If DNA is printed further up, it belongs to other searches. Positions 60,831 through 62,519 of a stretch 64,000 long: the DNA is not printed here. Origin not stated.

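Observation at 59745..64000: Tandem paralogs 2 and 3 followed by a di-haem cytochrome c lipoprotein missing from the ORF track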

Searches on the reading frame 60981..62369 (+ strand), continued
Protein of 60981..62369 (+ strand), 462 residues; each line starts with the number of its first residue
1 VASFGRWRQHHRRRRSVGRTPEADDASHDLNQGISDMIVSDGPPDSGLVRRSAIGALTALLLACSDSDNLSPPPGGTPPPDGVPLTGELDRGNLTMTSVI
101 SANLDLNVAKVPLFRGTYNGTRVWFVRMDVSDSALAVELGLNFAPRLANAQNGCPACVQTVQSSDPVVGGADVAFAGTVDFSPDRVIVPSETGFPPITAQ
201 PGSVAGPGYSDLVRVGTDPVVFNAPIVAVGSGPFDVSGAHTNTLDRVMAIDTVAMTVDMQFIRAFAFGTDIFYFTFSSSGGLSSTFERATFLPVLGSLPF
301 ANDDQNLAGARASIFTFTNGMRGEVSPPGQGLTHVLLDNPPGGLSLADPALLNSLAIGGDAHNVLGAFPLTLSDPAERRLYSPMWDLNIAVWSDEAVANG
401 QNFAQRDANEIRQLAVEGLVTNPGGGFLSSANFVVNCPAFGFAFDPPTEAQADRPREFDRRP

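Call 64: fold_search(model_id=the predicted structure, library=pdb)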
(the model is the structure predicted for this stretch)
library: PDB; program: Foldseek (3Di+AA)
matches with E <= 10: 17; with E <= 0.001: 0
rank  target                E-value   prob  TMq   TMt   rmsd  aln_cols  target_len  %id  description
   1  9ktl_A                2.1e+00  0.06  0.08  0.04   9.5        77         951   16  Cryo-EM structure of reduced form of formate dehydrogenase from Rhodobacter aestuarii (RaFDH) with NADH (released 2025-06-18)
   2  7t83_E                3.3e+00  0.01  0.07  0.17   7.1        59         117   27  Structure of angiotensin II type I receptor (AT1R) nanobody antagonist AT118i4h32 (released 2022-12-07)
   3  9kf6                  4.4e+00  0.01  0.06  0.05  14.9       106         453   17  Crystal structure of the reaction intermediate of Streptomyces sp. sulfotransferase Cpz4 involved in caprazamycins synth (released 2025-11-05)
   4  7t30_A                5.6e+00  0.02  0.08  0.06   9.7        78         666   17  Structure of electron bifurcating Ni-Fe hydrogenase complex HydABCSL in FMN/NAD(H) bound state (released 2022-03-16)
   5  4h98_A                5.6e+00  0.01  0.05  0.08  15.6        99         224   10  Candida glabrata dihydrofolate reductase complexed with NADPH and 5-{3-[3-(2,3-dihydro-1,4-benzodioxin-6-yl)-5-methoxy (released 2013-03-27)
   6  3cse_A                5.6e+00  0.01  0.05  0.07  15.0       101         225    6  Candida glabrata Dihydrofolate Reductase complexed with NADPH and 2,4-diamino-5-(3-(2,5-dimethoxyphenyl)prop-1-ynyl)-6 (released 2008-11-25)
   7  5mwn_N                6.6e+00  0.01  0.06  0.16   7.5        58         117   22  Structure of the EAEC T6SS component TssK N-terminal domain in complex with llama nanobodies nbK18 and nbK27 (released 2017-06-28)
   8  7t83_B                6.6e+00  0.01  0.07  0.17   7.1        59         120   27  Structure of angiotensin II type I receptor (AT1R) nanobody antagonist AT118i4h32 (released 2022-12-07)
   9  7z1l_A                6.6e+00  0.01  0.07  0.03   9.6        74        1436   16  Structure of yeast RNA Polymerase III Pre-Termination Complex (PTC) (released 2022-08-31)
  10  8zo8_S1               7.1e+00  0.02  0.08  0.05  10.0        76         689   16  Respirasome open state 3 in presence of metformin (SC-MetO3) (released 2025-11-19)
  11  8otz_HO               7.1e+00  0.00  0.05  0.05  12.8        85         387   14  48-nm repeat of the native axonemal doublet microtubule from bovine sperm (released 2023-11-22)
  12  8gx3                  7.5e+00  0.01  0.05  0.06   9.1        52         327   21  The crystal structure of human Calpain-1 protease core in complex with 14c (released 2023-09-20)
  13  6yyh_A                7.9e+00  0.00  0.04  0.04  18.6        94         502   12  Crystal structure of beta-D-xylosidase from Dictyoglomus thermophilum in ligand-free form (released 2020-12-02)
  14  7arc_G                8.4e+00  0.02  0.09  0.06   9.4        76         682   16  Cryo-EM structure of Polytomella Complex-I (peripheral arm) (released 2021-12-08)
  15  5t33_H                8.9e+00  0.00  0.06  0.10  14.0        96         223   19  Crystal structure of strain-specific glycan-dependent CD4 binding site-directed neutralizing antibody CAP257-RH1, in c (released 2016-09-07)
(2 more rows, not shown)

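Call 70: search_protein_families(library=ncbifam, proteins=[L086:9853-10554:-, L086:8384-9856:-, L096:7399-8088:+, L096:8109-9542:+], max_evalue=0.00001)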
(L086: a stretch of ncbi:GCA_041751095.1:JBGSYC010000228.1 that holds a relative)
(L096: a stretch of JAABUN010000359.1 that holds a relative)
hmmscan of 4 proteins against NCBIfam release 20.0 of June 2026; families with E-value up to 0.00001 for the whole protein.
L086:9853-10554:- (233 aa): 89 families (the best 25 are shown)
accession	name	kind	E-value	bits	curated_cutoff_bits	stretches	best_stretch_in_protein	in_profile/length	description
NF040689.1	MtrAB_MtrA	equivalog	8.8e-61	205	300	1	4-228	1-217/219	MtrAB system response regulator MtrA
NF040534.1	resp_reg_YycF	equivalog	4.5e-60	202.8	340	1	2-229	1-227/231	response regulator YycF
NF033117.2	vanR_ACDEGLN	exception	1.8e-59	201.1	350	1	4-228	1-224/226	VanR-ABDEGLN family response regulator transcription factor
NF045944.1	ResRegRpaBCyano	equivalog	2.7e-58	197.1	330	1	5-229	1-227/229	response regulator transcription factor RpaB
NF007005.1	PRK09468.1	equivalog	4.8e-57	193.1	331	1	2-230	4-232/237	osmolarity response regulator transcription factor OmpR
TIGR02154.1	PhoB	equivalog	2.1e-56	190.7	296.2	1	2-229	3-225/226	phosphate regulon transcriptional regulator PhoB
NF033120.0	vanR_FM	exception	8.8e-56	189.1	460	1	4-230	6-230/231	vancomycin resistance response regulator transcription factor, VanR-F/VanR-M family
NF041209.1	resp_regPieR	equivalog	1.2e-54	185.4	450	1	4-230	3-228/231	two component system response regulator PieR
NF053854.1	RespRegPhoBBctds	equivalog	1.1e-51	175.4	270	1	4-229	1-224/225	two-component system response regulator PhoB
NF000401.1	vanR-A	exception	8.5e-50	169.3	500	1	3-229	4-229/231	vancomycin resistance response regulator transcription factor VanR-A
NF008296.0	PRK11083.1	equivalog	9e-50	169.2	273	1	2-229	4-225/228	two-component system response regulator CreB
NF041733.1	resp_reg_CseB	equivalog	1.6e-49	168.3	350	1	3-229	2-226/228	two-component system response regulator CseB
TIGR01387.1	cztR_silR_copR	subfamily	1.5e-47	162.1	279.2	1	4-228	1-217/218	heavy metal response regulator transcription factor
NF007982.1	PRK10710.1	equivalog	3.8e-47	160.8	380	1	2-230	8-228/235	envelope stress response regulator BaeR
NF000404.1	vanR-D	exception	5.9e-45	153.6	500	1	3-228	4-229/232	vancomycin resistance response regulator transcription factor VanR-D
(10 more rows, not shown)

L086:8384-9856:- (490 aa): 78 families (the best 25 are shown)
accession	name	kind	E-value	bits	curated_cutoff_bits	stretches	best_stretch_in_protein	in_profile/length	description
NF046044.1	PnpS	equivalog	6.7e-60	203.1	400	1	251-484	158-390/390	two-component system histidine kinase PnpS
NF033092.0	HK_WalK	equivalog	6.3e-58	196.8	725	2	256-485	365-594/594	cell wall metabolism sensor histidine kinase WalK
TIGR02966.1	phoR_proteo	equivalog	2.3e-55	187.9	334.2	1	249-482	100-332/333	phosphate regulon sensor histidine kinase PhoR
NF045911.1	TCSHisKinNblS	equivalog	1.1e-51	175.9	1000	2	259-485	384-620/621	two-component system sensor histidine kinase NblS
NF008312.0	PRK11100.1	equivalog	1.6e-45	155.8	356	1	167-480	171-469/477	two-component system sensor histidine kinase CreC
NF047874.1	MASE3_PAS_HK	subfamily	4.5e-45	154.6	560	1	247-487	382-626/655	MASE3 domain-containing sensor histidine kinase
NF006800.0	PRK09303.1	equivalog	2e-43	148.8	342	1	261-488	149-380/383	histidine kinase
NF033091.0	HK_VanS_ACDEFG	equivalog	1.2e-42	146.1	400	1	199-474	13-284/293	vancomycin resistance histidine kinase VanS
NF040691.1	MtrAB_MtrB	equivalog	3.6e-42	145.1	450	1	182-489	191-496/507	MtrAB system histidine kinase MtrB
NF041832.1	near_NosP_CTERM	subfamily_domain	7.2e-42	143.8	400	1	260-488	4-228/370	NahK/ErcS family hybrid sensor histidine kinase/response regulator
NF041210.1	his_kin_PieS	equivalog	2.5e-41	142.2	850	1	184-488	171-473/474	two component system sensor histidine kinase PieS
NF012163.2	BaeS_SmeS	equivalog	2.7e-41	142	500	1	178-470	166-443/457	sensor histidine kinase efflux regulator BaeS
NF041735.1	hist_kin_RppB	equivalog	7.3e-39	133.8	400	1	266-484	219-438/438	two-component system sensor histidine kinase RppB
NF007898.0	PRK10604.1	equivalog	7.8e-39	134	478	1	182-488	135-426/433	two-component system sensor histidine kinase RstB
NF047465.1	hybrid_HK_LvrA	exception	2.7e-36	124.9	1200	1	255-485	194-422/819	hybrid histidine kinase/response regulator LvrA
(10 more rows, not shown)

L096:7399-8088:+ (230 aa): 92 families (the best 25 are shown)
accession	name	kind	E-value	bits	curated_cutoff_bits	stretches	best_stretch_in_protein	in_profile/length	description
NF045944.1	ResRegRpaBCyano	equivalog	1.4e-56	191.5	330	1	5-228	1-227/229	response regulator transcription factor RpaB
NF033117.2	vanR_ACDEGLN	exception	7.2e-54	182.7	350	1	4-227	1-224/226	VanR-ABDEGLN family response regulator transcription factor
NF033120.0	vanR_FM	exception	4.6e-53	180.2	460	1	3-229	5-230/231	vancomycin resistance response regulator transcription factor, VanR-F/VanR-M family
NF040689.1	MtrAB_MtrA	equivalog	7.5e-53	179.1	300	1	4-227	1-217/219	MtrAB system response regulator MtrA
NF053854.1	RespRegPhoBBctds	equivalog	5.3e-52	176.4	270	1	4-228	1-224/225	two-component system response regulator PhoB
NF008296.0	PRK11083.1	equivalog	5.7e-52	176.4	273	1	2-228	4-225/228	two-component system response regulator CreB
NF007005.1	PRK09468.1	equivalog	5.8e-52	176.5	331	1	2-228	4-231/237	osmolarity response regulator transcription factor OmpR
NF040534.1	resp_reg_YycF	equivalog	6.2e-52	176.1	340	1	3-227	2-226/231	response regulator YycF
TIGR02154.1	PhoB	equivalog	1.6e-50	171.5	296.2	1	3-229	4-226/226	phosphate regulon transcriptional regulator PhoB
NF041209.1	resp_regPieR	equivalog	5.4e-49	166.9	450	1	4-230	3-229/231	two component system response regulator PieR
NF041733.1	resp_reg_CseB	equivalog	1.5e-47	161.9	350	1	3-228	2-226/228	two-component system response regulator CseB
NF007982.1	PRK10710.1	equivalog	5e-44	150.6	380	1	2-228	8-227/235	envelope stress response regulator BaeR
TIGR01387.1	cztR_silR_copR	subfamily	7.3e-44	150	279.2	1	4-227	1-217/218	heavy metal response regulator transcription factor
NF012227.0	AdeR_RR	equivalog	4.3e-43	147.5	340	1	3-229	13-237/239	efflux system response regulator transcription factor AdeR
NF008199.0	PRK10955.1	equivalog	5.4e-43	147.6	341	1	1-226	1-226/232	envelope stress response regulator transcription factor CpxR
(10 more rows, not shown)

L096:8109-9542:+ (478 aa): 58 families (the best 25 are shown)
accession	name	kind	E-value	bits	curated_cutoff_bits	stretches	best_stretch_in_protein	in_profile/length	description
NF033092.0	HK_WalK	equivalog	6e-31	107.7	725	2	252-477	370-593/594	cell wall metabolism sensor histidine kinase WalK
TIGR02966.1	phoR_proteo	equivalog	2.1e-30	105.9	334.2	1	214-474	73-331/333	phosphate regulon sensor histidine kinase PhoR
NF046044.1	PnpS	equivalog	3.7e-30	105.2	400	1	247-414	163-326/390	two-component system histidine kinase PnpS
NF040691.1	MtrAB_MtrB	equivalog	1.7e-29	103.2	450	1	131-404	151-417/507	MtrAB system histidine kinase MtrB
NF007898.0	PRK10604.1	equivalog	1.7e-27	96.7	478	1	160-417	122-361/433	two-component system sensor histidine kinase RstB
NF033091.0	HK_VanS_ACDEFG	equivalog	1.8e-27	96.2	400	1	180-468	3-285/293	vancomycin resistance histidine kinase VanS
NF052314.1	T9SS_HK_PorY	subfamily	2.1e-26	92.9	350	1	151-400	114-351/418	PorY family sensor histidine kinase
TIGR01386.1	cztS_silS_copS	subfamily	1.1e-25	90.5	292.55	1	5-474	8-454/457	heavy metal sensor histidine kinase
NF012163.2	BaeS_SmeS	equivalog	6.1e-25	88.1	500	1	156-462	149-442/457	sensor histidine kinase efflux regulator BaeS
NF041210.1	his_kin_PieS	equivalog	2.2e-23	83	850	1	152-477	149-469/474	two component system sensor histidine kinase PieS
NF008312.0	PRK11100.1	equivalog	2.5e-23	82.6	356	1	156-417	169-413/477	two-component system sensor histidine kinase CreC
NF007837.0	PRK10549.1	equivalog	2.9e-21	75.7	603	1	180-469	173-449/466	envelope stress sensor histidine kinase BaeS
NF007007.0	PRK09470.1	equivalog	5.3e-21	75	486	1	5-415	15-395/463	envelope stress sensor histidine kinase CpxA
NF007793.0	PRK10490.1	equivalog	5e-20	71.1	1123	1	232-477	641-881/895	two-component system sensor histidine kinase KdpD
TIGR02956.1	TMAO_torS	equivalog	8.4e-20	70.5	676.5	1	256-478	466-682/967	TMAO reductase system sensor histidine kinase/response regulator TorS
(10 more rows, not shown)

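Call 73: find_homologous_proteins(query=L086:5068-6813:+)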
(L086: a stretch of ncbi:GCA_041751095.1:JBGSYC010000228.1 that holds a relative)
Query L086:5068-6813:+ (582 aa): 1504 proteins with E <= 0.001 among 8000 candidates; the best 120 are listed.
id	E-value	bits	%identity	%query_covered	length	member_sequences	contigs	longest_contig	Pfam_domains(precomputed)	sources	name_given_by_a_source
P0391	0.0e+0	1333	100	100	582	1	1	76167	PF00034.27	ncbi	-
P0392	0.0e+0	1140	86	98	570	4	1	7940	PF00034.27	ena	-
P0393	0.0e+0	1099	84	97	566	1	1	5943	PF00034.27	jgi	jgi:cytochrome c2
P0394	0.0e+0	1085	87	93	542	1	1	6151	PF00034.27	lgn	-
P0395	0.0e+0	1079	85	94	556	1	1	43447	PF13442.12,PF00034.27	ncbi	ncbi:MAG: hypothetical protein WKF97_25655 [Chitinophagaceae bacterium]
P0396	0.0e+0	1076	84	96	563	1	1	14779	PF00034.27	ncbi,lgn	ncbi:MAG: hypothetical protein WKF89_03975 [Chitinophagaceae bacterium]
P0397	0.0e+0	1072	81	97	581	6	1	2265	PF00034.27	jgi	jgi:mono/diheme cytochrome c family protein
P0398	0.0e+0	1063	82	96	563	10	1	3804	PF00034.27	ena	-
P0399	0.0e+0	1047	83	93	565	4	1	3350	PF00034.27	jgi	jgi:cytochrome c2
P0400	0.0e+0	1043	83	93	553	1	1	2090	PF00034.27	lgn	-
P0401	0.0e+0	1043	84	91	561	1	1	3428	PF00034.27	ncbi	-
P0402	0.0e+0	1039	84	91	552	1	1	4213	PF00034.27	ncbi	-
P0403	0.0e+0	1039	82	94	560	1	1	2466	PF00034.27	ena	-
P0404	0.0e+0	1038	84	91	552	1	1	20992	PF00034.27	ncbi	-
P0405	0.0e+0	1038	84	91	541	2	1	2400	PF00034.27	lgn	-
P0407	0.0e+0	1034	83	92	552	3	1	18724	PF00034.27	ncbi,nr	ncbi:MAG: hypothetical protein M3Q95_12170 [Bacteroidota bacterium]|nr:hypothetical protein [Bactero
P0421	8.9e-285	964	80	90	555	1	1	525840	PF00034.27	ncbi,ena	-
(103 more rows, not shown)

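Call 74: find_encoding_contigs(protein=P0421, flank=10000, max_places=1)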
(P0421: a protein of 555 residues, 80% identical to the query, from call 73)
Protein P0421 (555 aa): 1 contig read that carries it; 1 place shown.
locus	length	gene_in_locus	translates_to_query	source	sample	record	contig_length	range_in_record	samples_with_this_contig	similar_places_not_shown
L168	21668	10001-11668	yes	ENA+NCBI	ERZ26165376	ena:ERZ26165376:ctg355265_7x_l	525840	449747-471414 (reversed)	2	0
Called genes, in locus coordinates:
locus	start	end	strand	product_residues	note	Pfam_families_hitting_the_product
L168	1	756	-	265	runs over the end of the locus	PF00230:MIP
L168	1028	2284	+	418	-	PF10282:Lactonase (faint)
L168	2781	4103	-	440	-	PF04087:DUF389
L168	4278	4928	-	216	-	-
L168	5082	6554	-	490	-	PF00672:HAMP (weak), PF00512:HisKA, PF02518:HATPase_c (weak)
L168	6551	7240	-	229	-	PF00072:Response_reg, PF00486:Trans_reg_C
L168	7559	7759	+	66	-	PF10047:DUF2281 (weak)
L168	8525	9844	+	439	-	PF10282:Lactonase (faint)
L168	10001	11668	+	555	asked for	PF00034:Cytochrom_C (faint)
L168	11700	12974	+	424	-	PF10282:Lactonase (faint)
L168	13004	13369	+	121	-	PF01641:SelR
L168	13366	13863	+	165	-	PF01625:PMSR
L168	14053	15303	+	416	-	PF24298:DUF7482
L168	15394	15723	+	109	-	-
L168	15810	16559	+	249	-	PF06764:DUF1223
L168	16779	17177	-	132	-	PF00903:Glyoxalase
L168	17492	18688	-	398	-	PF08448:PAS_4, PF00512:HisKA (weak), PF02518:HATPase_c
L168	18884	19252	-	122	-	PF00072:Response_reg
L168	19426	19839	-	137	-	PF01541:GIY-YIG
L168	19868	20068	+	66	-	-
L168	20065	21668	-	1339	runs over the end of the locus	PF01339:CheB_methylest, PF03705:CheR_N, PF01739:CheR, PF13596:PAS_10, PF08448:PAS_4, PF08447:PAS_3, PF13426:PAS_9, PF00512:HisKA, +3 more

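Call 75: find_encoding_contigs(protein=P0395, flank=10000, max_places=1)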
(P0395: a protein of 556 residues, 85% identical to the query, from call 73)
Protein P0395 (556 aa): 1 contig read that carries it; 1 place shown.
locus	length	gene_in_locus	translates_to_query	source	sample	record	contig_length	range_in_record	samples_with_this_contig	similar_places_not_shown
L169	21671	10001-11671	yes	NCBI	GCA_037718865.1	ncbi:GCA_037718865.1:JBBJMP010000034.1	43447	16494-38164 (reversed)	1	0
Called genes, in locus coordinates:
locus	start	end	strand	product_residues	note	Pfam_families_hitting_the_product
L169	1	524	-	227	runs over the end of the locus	PF01292:Ni_hydr_CYTB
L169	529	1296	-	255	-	PF06764:DUF1223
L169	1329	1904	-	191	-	PF01625:PMSR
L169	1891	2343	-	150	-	PF01641:SelR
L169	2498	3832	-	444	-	PF10282:Lactonase (faint)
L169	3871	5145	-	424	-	PF10282:Lactonase (faint)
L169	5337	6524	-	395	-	PF24298:DUF7482 (weak)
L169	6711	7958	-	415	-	PF24298:DUF7482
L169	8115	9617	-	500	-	PF00672:HAMP, PF00512:HisKA, PF02518:HATPase_c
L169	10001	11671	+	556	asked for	PF00034:Cytochrom_C (faint), PF13442:Cytochrome_CBB3 (faint)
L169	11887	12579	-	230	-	PF00072:Response_reg, PF00486:Trans_reg_C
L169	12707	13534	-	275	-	PF01261:AP_endonuc_2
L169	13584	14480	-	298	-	PF06283:ThuA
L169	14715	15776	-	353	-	-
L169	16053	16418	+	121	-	PF24681:Kelch_KLHDC2_KLHL20_DRC7 (faint)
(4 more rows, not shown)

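Call 76: find_encoding_contigs(protein=P0407, flank=10000, max_places=1)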
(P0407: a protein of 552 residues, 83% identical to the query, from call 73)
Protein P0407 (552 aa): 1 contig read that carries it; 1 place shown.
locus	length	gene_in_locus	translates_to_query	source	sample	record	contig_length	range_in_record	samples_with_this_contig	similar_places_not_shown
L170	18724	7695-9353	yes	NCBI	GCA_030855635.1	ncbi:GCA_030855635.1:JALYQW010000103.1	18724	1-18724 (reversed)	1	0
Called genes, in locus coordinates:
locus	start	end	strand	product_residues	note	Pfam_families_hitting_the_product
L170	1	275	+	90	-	?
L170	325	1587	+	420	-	PF24298:DUF7482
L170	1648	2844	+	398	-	PF10282:Lactonase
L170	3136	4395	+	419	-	PF24298:DUF7482 (faint)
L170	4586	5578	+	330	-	PF00857:Isochorismatase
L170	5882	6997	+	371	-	PF13628:DUF4142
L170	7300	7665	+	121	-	-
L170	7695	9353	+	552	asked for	PF00034:Cytochrom_C (faint)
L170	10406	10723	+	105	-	-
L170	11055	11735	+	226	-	PF00881:Nitroreductase, PF14512:TM1586_NiRdase (faint)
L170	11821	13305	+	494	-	PF07995:GSDH, PF18962:Por_Secre_tail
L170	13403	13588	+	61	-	PF18962:Por_Secre_tail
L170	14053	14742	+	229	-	PF00027:cNMP_binding, PF13545:HTH_Crp_2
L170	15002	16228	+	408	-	PF20249:VasX_N (faint), PF10282:Lactonase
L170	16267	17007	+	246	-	-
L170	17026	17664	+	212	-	-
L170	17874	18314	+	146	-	PF10604:Polyketide_cyc2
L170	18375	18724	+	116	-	PF06983:3-dmu-9_3-mt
